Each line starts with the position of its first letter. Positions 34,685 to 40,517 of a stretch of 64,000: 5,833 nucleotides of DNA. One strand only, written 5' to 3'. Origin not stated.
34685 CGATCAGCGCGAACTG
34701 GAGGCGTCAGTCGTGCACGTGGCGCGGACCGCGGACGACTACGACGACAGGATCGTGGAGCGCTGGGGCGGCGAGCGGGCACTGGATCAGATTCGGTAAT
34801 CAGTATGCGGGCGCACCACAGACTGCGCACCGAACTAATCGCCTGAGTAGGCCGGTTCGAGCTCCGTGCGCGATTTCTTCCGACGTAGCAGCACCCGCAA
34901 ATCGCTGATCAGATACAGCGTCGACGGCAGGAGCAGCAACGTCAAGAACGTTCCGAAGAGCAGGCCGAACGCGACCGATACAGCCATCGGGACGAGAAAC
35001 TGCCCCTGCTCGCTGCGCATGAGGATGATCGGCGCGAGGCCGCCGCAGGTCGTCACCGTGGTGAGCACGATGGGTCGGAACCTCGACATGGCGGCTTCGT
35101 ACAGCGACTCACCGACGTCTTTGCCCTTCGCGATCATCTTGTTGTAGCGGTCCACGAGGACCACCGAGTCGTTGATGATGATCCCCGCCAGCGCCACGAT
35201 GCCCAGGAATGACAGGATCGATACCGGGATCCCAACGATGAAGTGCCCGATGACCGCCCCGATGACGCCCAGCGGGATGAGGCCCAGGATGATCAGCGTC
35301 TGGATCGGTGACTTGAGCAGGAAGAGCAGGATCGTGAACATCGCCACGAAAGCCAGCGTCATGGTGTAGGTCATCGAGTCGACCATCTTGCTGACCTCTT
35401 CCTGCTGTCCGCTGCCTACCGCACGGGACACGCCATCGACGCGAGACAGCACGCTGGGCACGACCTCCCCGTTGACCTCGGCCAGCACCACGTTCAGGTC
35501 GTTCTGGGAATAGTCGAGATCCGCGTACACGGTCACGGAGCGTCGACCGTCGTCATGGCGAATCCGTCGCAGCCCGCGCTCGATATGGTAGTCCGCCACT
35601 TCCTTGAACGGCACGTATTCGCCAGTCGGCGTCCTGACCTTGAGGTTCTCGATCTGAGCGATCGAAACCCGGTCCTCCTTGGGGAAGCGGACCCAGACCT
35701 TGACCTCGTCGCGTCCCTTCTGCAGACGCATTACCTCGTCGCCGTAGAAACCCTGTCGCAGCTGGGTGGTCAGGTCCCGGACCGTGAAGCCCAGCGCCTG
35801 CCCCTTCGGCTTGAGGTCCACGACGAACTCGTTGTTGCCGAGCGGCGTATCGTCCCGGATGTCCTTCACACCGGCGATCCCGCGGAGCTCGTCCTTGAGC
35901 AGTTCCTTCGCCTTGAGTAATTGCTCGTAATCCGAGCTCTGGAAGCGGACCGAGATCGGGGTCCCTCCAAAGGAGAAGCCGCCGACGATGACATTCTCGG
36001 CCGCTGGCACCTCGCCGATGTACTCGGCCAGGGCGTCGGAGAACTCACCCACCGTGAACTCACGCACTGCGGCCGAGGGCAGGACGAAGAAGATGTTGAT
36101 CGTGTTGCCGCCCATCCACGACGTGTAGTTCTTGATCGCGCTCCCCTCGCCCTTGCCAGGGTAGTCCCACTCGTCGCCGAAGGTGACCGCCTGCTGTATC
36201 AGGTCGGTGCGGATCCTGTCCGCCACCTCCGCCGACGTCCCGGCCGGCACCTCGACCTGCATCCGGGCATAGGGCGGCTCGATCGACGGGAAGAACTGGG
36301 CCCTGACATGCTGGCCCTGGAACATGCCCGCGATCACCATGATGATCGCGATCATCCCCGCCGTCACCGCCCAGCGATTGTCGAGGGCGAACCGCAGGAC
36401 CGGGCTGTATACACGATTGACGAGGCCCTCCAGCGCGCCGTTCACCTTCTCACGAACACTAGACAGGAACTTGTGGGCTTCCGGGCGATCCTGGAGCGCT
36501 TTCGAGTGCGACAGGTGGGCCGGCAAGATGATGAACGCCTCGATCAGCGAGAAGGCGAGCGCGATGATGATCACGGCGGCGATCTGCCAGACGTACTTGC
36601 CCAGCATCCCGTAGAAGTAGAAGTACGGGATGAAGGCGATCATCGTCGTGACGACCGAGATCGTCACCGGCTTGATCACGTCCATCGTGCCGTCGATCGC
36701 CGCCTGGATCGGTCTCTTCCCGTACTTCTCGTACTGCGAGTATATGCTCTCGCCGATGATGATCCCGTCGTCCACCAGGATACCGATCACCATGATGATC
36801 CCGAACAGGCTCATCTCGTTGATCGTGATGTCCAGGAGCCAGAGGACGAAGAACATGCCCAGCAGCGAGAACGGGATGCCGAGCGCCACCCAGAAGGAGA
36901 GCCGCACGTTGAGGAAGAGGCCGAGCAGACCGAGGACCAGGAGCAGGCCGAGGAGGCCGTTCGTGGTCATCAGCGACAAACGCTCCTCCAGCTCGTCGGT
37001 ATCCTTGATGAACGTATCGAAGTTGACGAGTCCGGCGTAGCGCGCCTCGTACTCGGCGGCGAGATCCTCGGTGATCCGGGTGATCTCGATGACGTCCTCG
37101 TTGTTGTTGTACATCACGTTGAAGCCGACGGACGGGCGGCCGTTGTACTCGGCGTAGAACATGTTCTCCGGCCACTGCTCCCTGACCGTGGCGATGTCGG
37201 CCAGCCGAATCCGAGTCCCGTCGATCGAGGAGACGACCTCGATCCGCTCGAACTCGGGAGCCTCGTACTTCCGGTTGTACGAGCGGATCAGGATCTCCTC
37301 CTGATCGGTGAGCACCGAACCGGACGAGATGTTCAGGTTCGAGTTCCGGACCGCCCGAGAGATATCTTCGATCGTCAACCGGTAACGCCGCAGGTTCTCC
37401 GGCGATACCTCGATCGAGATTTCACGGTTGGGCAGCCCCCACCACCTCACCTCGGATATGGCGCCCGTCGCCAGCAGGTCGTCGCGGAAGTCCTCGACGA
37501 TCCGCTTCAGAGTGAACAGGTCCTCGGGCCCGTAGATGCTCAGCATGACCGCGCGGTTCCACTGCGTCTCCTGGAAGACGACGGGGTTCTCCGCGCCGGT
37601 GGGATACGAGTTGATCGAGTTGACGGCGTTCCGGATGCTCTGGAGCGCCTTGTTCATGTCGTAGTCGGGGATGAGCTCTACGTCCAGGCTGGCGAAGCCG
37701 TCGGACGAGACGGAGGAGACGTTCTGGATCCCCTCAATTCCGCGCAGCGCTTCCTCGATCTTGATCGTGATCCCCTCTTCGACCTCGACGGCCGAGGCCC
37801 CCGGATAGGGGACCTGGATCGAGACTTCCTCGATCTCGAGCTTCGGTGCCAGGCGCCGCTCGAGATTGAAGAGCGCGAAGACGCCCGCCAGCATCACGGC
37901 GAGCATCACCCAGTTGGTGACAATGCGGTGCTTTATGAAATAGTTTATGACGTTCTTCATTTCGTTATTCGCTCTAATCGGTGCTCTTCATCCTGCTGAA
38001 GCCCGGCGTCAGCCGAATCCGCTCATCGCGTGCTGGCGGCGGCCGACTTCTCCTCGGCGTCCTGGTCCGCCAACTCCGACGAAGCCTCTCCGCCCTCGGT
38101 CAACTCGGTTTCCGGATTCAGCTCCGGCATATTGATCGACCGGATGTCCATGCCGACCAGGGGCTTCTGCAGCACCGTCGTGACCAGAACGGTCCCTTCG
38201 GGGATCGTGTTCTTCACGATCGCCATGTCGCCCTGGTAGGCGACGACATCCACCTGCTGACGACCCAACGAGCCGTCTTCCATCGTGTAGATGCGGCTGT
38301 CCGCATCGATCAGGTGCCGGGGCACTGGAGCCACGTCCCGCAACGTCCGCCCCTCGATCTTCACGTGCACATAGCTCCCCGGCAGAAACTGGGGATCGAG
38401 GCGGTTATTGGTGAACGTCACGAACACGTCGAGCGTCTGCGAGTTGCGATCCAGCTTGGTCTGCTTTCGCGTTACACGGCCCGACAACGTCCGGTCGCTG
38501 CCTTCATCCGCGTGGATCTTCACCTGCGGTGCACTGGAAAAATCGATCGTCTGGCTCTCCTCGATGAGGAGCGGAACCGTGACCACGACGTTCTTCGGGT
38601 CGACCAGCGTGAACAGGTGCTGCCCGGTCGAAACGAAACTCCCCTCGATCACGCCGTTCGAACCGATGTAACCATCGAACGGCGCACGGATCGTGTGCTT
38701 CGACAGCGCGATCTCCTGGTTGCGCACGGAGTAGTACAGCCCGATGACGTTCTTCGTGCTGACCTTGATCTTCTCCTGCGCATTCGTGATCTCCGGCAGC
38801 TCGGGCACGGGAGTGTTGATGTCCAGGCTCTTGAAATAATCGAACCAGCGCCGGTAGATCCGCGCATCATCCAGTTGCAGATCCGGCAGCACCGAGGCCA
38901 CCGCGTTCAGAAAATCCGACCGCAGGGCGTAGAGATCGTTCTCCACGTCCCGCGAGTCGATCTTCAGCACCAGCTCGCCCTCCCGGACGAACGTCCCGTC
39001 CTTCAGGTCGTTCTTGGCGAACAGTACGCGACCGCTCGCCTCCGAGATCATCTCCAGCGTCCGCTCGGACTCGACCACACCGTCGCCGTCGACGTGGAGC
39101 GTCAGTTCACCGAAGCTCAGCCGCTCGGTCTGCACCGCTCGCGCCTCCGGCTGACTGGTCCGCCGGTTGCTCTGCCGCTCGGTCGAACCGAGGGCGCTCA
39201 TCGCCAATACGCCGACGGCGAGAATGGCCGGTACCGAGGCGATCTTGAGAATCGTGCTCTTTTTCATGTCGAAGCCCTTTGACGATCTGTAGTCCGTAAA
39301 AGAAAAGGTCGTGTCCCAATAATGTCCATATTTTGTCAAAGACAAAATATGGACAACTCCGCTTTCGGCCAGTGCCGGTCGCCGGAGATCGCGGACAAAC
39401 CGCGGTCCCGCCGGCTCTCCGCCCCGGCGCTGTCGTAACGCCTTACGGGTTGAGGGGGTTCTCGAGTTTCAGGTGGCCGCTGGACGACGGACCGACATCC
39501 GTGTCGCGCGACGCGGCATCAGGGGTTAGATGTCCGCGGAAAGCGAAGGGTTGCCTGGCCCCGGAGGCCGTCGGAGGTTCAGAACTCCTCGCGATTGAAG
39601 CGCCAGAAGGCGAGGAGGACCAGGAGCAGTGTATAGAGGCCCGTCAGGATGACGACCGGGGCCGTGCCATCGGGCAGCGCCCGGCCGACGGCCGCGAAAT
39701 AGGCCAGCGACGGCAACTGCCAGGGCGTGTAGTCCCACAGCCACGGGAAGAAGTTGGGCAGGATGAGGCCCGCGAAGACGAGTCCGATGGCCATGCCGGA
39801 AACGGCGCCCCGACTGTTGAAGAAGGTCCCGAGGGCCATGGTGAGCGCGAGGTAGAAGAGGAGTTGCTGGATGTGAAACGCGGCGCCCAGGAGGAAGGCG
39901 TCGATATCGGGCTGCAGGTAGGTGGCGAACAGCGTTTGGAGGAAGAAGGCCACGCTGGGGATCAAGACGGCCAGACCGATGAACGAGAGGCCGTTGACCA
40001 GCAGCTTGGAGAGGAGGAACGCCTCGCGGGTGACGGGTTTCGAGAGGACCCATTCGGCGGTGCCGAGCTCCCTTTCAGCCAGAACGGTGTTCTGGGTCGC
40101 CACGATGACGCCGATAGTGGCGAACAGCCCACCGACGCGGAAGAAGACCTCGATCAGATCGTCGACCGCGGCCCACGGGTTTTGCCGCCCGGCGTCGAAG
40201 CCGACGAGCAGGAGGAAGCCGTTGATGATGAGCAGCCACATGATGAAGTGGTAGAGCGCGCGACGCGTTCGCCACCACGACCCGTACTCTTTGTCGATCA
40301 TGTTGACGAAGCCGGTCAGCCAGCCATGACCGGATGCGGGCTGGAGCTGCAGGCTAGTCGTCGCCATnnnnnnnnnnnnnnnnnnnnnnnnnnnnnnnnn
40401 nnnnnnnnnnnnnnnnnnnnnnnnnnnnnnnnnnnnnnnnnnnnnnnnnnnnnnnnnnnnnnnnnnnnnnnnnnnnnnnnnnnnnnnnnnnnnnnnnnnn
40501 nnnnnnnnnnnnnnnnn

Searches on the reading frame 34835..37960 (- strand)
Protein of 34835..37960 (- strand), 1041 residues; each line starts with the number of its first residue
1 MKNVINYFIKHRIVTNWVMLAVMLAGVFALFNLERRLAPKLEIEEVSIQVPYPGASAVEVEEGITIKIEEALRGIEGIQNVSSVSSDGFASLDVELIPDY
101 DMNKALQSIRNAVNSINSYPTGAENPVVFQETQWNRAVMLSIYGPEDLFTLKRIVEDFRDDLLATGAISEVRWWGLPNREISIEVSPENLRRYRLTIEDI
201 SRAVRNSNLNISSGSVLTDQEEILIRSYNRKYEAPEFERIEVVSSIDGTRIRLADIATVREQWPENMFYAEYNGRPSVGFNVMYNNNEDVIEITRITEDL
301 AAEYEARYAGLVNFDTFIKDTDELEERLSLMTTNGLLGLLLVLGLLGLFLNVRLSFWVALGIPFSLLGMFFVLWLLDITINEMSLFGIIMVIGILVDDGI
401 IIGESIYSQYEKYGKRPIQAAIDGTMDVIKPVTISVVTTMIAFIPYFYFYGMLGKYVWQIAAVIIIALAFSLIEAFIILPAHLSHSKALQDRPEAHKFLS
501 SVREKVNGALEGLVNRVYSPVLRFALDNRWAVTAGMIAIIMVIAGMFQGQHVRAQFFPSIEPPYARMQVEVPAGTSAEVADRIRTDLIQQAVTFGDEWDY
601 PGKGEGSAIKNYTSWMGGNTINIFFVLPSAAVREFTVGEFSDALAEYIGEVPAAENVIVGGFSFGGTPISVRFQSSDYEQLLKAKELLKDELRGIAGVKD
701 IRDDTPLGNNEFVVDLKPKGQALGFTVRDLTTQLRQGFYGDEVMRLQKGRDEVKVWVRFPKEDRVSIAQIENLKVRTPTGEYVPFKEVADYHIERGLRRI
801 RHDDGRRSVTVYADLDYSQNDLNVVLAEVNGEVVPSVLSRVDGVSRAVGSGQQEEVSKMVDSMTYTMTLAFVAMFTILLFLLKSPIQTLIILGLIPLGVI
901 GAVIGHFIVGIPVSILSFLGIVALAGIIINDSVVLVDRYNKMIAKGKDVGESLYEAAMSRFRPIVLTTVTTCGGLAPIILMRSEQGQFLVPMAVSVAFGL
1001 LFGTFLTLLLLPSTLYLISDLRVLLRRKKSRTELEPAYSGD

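Call 20: search_protein_families(library=pfam, proteins=[window:34835-37960:-], max_evalue=0.00001)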
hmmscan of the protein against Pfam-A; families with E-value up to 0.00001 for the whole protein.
window:34835-37960:- (1041 aa): 3 families
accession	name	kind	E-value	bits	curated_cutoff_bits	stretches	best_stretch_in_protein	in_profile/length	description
PF00873.25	ACR_tran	-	1e-154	517.2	28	1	5-1017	2-1019/1021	AcrB/AcrD/AcrF family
PF02355.23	SecD_SecF_C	-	5.1e-11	42.8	20.5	1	331-473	29-173/189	Protein export membrane protein SecD/SecF, C-terminal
PF03176.21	MMPL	-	2.9e-08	33.5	20.5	1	862-1032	144-315/333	MMPL family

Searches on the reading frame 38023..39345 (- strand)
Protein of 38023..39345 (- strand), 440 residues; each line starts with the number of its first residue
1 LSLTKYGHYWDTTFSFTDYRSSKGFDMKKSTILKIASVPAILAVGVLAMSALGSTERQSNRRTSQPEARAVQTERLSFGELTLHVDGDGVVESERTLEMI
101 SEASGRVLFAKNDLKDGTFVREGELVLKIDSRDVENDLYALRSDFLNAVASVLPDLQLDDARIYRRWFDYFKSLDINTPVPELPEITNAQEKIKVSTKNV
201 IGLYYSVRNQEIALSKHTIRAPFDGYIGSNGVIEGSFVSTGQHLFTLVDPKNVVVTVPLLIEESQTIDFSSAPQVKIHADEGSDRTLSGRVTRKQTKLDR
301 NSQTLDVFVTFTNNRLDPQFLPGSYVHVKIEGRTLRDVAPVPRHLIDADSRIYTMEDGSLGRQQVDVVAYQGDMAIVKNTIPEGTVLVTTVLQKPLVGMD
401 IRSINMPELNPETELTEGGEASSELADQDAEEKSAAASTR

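Call 20: search_protein_families(library=pfam, proteins=[window:38023-39345:-], max_evalue=0.00001)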
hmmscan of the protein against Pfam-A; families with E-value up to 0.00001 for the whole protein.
window:38023-39345:- (440 aa): 2 families
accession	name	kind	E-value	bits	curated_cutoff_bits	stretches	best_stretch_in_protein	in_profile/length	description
PF13437.12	HlyD_3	-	6.5e-17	62.6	22.2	1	218-319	1-102/106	HlyD family secretion protein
PF16576.10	HlyD_D23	-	4e-12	46.3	30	1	95-315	18-205/214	Barrel-sandwich domain of CusB or HlyD membrane-fusion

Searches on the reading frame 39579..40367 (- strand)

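Call 20: search_protein_families(library=pfam, proteins=[window:39579-40367:-], max_evalue=0.00001)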
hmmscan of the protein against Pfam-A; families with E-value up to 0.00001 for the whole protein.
window:39579-40367:- (262 aa): 1 family
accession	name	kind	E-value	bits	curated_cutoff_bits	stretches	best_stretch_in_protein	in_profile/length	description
PF12679.13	ABC2_membrane_2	-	9.3e-15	55.1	27.2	1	81-205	76-200/283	ABC-2 family transporter protein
